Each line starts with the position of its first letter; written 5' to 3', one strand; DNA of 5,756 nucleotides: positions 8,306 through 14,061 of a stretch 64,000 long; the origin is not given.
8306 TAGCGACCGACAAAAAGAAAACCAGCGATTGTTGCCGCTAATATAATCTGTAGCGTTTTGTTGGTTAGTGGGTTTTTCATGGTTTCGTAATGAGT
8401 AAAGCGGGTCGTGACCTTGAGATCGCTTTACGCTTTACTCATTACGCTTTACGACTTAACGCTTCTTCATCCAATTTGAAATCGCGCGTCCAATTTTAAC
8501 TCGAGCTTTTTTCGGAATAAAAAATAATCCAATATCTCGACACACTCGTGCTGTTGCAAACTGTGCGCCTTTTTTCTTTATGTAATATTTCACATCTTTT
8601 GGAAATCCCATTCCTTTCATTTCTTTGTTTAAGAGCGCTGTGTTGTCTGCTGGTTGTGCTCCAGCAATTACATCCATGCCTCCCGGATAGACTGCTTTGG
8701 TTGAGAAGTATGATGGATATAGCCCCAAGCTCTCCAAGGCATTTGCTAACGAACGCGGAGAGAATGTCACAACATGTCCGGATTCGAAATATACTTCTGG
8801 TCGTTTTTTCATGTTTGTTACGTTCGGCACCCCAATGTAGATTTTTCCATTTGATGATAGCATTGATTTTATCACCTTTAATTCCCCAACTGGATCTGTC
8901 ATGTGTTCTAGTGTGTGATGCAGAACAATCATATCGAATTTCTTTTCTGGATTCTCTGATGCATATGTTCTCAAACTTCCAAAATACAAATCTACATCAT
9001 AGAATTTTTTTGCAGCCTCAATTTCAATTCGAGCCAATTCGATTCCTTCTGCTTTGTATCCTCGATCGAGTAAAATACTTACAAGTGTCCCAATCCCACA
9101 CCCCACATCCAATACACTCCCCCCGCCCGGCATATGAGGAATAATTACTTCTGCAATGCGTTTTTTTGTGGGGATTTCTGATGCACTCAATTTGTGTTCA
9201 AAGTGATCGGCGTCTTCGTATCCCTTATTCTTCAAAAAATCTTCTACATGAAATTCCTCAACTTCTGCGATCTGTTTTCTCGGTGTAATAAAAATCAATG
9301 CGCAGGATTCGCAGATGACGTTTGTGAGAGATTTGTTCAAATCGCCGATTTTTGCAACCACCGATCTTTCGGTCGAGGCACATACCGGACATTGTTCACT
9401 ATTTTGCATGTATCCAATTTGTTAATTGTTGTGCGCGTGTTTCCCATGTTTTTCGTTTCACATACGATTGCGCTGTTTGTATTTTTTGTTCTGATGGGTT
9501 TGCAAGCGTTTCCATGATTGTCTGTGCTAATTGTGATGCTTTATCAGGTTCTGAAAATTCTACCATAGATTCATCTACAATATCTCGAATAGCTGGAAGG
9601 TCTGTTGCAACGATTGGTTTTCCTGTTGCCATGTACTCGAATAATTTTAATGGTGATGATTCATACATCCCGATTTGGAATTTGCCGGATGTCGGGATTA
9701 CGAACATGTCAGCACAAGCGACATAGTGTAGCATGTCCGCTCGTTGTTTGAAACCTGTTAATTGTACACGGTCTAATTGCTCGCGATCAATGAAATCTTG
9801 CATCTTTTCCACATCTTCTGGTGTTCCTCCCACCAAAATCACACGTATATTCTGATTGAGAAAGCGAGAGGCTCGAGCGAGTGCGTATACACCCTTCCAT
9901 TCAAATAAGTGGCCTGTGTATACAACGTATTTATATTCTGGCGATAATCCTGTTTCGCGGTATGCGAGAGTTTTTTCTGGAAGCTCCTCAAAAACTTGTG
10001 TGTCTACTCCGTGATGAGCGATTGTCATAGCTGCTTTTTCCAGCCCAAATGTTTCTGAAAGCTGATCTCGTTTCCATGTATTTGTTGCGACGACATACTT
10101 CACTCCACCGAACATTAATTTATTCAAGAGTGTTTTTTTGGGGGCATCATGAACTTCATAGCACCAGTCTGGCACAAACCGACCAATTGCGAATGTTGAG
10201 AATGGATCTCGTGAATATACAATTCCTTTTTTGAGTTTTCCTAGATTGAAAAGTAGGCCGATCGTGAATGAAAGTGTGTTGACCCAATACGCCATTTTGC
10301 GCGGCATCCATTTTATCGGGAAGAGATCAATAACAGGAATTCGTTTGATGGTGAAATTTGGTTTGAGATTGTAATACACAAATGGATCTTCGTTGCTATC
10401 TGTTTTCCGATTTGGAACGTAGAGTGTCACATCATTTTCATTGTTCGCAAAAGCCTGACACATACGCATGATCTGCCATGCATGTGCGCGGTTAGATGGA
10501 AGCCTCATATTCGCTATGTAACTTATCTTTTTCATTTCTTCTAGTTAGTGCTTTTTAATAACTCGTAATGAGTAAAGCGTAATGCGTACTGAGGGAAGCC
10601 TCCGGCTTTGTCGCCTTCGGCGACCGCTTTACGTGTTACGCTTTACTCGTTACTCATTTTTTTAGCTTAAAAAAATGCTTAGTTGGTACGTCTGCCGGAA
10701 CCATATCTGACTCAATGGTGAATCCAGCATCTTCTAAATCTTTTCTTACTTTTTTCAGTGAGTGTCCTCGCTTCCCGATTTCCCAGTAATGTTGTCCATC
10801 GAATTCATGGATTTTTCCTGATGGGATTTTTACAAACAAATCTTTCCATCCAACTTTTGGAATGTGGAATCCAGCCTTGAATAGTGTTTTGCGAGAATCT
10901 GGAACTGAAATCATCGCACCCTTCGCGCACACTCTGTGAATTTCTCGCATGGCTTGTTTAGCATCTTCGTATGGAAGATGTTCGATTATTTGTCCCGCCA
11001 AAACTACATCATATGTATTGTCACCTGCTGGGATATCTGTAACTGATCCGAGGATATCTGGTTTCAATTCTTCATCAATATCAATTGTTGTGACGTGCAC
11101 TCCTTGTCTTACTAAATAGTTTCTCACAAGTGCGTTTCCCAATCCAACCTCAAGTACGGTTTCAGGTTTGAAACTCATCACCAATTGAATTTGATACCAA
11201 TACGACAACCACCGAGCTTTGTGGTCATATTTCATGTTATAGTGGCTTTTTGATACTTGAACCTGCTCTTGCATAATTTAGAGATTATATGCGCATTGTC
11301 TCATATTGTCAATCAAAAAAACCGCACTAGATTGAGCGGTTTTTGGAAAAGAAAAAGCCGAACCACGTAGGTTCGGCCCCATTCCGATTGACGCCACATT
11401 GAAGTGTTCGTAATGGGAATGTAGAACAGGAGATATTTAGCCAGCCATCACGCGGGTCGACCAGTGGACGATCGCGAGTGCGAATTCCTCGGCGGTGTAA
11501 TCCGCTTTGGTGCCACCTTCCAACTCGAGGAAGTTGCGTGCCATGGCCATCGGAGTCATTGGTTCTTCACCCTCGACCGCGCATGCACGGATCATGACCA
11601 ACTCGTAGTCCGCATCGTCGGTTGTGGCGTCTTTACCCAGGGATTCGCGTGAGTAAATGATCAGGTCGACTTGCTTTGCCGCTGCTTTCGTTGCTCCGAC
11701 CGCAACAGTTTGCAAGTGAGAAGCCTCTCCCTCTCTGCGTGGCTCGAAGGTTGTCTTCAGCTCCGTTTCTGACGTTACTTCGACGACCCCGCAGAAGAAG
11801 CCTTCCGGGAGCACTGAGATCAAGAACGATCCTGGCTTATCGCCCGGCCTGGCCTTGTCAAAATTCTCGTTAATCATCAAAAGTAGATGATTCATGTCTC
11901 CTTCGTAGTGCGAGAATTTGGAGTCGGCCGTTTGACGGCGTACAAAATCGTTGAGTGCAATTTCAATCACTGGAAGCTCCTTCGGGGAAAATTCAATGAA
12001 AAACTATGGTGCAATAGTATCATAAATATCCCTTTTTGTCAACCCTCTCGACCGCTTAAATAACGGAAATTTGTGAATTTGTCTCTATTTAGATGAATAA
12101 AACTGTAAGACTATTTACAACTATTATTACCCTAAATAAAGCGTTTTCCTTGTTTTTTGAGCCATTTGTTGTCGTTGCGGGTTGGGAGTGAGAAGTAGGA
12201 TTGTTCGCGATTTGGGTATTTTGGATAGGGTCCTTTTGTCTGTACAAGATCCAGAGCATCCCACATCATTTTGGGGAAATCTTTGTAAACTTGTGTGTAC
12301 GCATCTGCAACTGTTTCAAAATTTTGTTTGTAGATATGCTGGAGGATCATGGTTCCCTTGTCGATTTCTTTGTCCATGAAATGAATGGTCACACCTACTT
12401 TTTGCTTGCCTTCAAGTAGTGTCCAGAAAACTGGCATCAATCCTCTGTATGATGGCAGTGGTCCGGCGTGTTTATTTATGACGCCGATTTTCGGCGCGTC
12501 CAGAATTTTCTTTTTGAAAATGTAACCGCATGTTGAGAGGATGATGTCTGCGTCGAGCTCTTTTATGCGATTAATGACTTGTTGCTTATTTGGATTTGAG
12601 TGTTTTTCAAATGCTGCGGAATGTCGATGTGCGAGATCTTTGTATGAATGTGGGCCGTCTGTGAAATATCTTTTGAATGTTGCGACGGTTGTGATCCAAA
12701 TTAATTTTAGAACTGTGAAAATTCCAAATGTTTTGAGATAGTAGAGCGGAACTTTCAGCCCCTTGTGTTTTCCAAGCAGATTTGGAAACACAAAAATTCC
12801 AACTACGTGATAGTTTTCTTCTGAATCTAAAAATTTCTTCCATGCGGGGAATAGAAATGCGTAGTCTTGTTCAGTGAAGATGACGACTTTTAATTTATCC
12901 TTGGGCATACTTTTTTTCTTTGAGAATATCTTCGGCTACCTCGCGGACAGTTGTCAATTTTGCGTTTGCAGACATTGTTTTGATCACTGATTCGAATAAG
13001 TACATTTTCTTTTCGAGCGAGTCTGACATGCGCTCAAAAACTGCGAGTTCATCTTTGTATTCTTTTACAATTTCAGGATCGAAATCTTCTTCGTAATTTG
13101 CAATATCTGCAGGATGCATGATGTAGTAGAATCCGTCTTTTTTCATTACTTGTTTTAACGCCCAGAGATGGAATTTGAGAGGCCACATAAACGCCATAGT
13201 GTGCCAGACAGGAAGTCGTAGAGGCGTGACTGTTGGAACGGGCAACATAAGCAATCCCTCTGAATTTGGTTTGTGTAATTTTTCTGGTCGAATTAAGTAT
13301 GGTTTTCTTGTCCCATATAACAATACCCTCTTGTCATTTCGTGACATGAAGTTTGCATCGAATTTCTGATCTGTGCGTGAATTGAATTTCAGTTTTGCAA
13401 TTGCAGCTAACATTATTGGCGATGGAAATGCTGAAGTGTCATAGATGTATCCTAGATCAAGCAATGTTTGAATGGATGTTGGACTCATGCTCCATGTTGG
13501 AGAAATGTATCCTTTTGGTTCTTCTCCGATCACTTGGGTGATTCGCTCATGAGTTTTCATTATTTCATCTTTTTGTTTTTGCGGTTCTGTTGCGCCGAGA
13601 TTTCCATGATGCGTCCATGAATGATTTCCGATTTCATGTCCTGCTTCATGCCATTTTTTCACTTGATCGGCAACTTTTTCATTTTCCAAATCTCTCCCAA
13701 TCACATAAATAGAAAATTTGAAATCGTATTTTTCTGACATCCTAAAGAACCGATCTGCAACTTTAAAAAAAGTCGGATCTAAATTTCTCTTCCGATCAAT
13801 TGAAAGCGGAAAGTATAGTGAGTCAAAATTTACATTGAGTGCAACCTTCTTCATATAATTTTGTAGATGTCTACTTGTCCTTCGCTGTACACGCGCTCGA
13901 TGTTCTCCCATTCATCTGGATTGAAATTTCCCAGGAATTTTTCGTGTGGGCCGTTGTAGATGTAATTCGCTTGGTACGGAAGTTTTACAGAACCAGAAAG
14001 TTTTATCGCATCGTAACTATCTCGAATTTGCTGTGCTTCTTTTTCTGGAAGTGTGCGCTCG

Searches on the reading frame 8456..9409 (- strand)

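Call 8: search_protein_families(library=pfam, proteins=[window:8456-9409:-], max_evalue=0.001)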
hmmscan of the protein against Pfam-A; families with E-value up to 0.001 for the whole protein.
window:8456-9409:- (317 aa): 6 families
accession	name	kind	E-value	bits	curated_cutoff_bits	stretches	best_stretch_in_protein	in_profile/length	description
PF13489.12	Methyltransf_23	-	1.3e-19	71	27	1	94-230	21-159/164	Methyltransferase domain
PF08242.18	Methyltransf_12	-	1.6e-10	42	30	1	100-190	1-98/98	Methyltransferase domain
PF07021.18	MetW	-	1.9e-10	41.2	21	1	88-205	6-120/193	Methionine biosynthesis protein MetW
PF08241.18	Methyltransf_11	-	3.1e-10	41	21.2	1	100-192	1-95/95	Methyltransferase domain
PF13847.12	Methyltransf_31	-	4.6e-10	39.8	27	1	96-196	4-113/145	Methyltransferase domain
PF13649.12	Methyltransf_25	-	6.2e-09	36.9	27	1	99-188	1-97/97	Methyltransferase domain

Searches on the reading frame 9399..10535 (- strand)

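Call 8: search_protein_families(library=pfam, proteins=[window:9399-10535:-], max_evalue=0.001)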
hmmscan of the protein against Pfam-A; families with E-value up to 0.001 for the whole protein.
window:9399-10535:- (378 aa): 4 families
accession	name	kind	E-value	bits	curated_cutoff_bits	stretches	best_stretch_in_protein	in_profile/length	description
PF13692.12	Glyco_trans_1_4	-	8.6e-21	75.1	27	1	202-346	2-142/142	Glycosyl transferases group 1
PF00534.26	Glycos_transf_1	-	3.9e-18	66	26.4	1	194-351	8-163/172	Glycosyl transferases group 1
PF13439.12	Glyco_transf_4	-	0.00029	21.3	28.5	0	22-180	8-169/170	Glycosyltransferase Family 4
PF13524.12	Glyco_trans_1_2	-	0.00082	19.8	25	0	256-371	28-142/144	Glycosyl transferase-like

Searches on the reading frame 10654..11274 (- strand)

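Call 8: search_protein_families(library=pfam, proteins=[window:10654-11274:-], max_evalue=0.001)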
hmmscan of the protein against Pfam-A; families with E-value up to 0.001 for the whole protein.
window:10654-11274:- (206 aa): 4 families
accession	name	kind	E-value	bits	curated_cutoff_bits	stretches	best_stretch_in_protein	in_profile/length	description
PF08241.18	Methyltransf_11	-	8.1e-13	49.3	21.2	1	41-122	1-93/95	Methyltransferase domain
PF13649.12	Methyltransf_25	-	1e-09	39.4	27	1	76-119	53-96/97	Methyltransferase domain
PF13489.12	Methyltransf_23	-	4.7e-08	33.4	27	1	35-188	21-162/164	Methyltransferase domain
PF08242.18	Methyltransf_12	-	2.8e-06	28.4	30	1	64-122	26-98/98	Methyltransferase domain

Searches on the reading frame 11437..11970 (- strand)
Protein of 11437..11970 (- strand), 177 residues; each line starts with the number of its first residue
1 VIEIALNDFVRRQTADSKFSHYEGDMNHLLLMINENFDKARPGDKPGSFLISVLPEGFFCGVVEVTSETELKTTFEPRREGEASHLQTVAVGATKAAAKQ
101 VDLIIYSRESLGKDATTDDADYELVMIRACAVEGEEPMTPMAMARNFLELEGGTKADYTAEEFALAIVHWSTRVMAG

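Call 9: search_protein_families(library=pfam, proteins=[window:11437-11970:-], max_evalue=0.001)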
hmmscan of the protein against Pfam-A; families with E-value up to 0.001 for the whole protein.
window:11437-11970:- (177 aa): 1 family
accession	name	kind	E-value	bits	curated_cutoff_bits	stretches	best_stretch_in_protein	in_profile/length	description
PF11539.13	DUF3228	-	3e-12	47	25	1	58-174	62-192/194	Protein of unknown function (DUF3228)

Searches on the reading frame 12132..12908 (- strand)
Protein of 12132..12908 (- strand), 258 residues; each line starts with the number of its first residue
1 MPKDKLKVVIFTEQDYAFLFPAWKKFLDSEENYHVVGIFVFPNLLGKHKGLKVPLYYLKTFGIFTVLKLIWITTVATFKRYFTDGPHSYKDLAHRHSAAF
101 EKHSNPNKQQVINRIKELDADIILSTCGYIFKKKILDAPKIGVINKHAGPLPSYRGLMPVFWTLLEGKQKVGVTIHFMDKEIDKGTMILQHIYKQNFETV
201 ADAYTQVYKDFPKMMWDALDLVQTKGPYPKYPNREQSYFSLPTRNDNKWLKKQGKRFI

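Call 9: search_protein_families(library=pfam, proteins=[window:12132-12908:-], max_evalue=0.001)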
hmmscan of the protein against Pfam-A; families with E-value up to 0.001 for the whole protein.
window:12132-12908:- (258 aa): 1 family
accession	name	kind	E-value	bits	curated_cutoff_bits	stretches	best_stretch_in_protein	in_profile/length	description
PF00551.24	Formyl_trans_N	-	1.6e-19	70.8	26.1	1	104-193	64-154/181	Formyl transferase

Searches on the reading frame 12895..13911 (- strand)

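Call 9: search_protein_families(library=pfam, proteins=[window:12895-13911:-], max_evalue=0.001)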
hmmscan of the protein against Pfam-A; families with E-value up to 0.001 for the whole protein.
window:12895-13911:- (338 aa): 2 families
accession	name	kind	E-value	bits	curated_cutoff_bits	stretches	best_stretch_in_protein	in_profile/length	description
PF01522.26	Polysacc_deac_1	-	4.2e-18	65.9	23.1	1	51-155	20-121/124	Polysaccharide deacetylase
PF10096.14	DUF2334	-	2e-06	28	26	1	76-163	51-150/203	Uncharacterized protein conserved in bacteria (DUF2334)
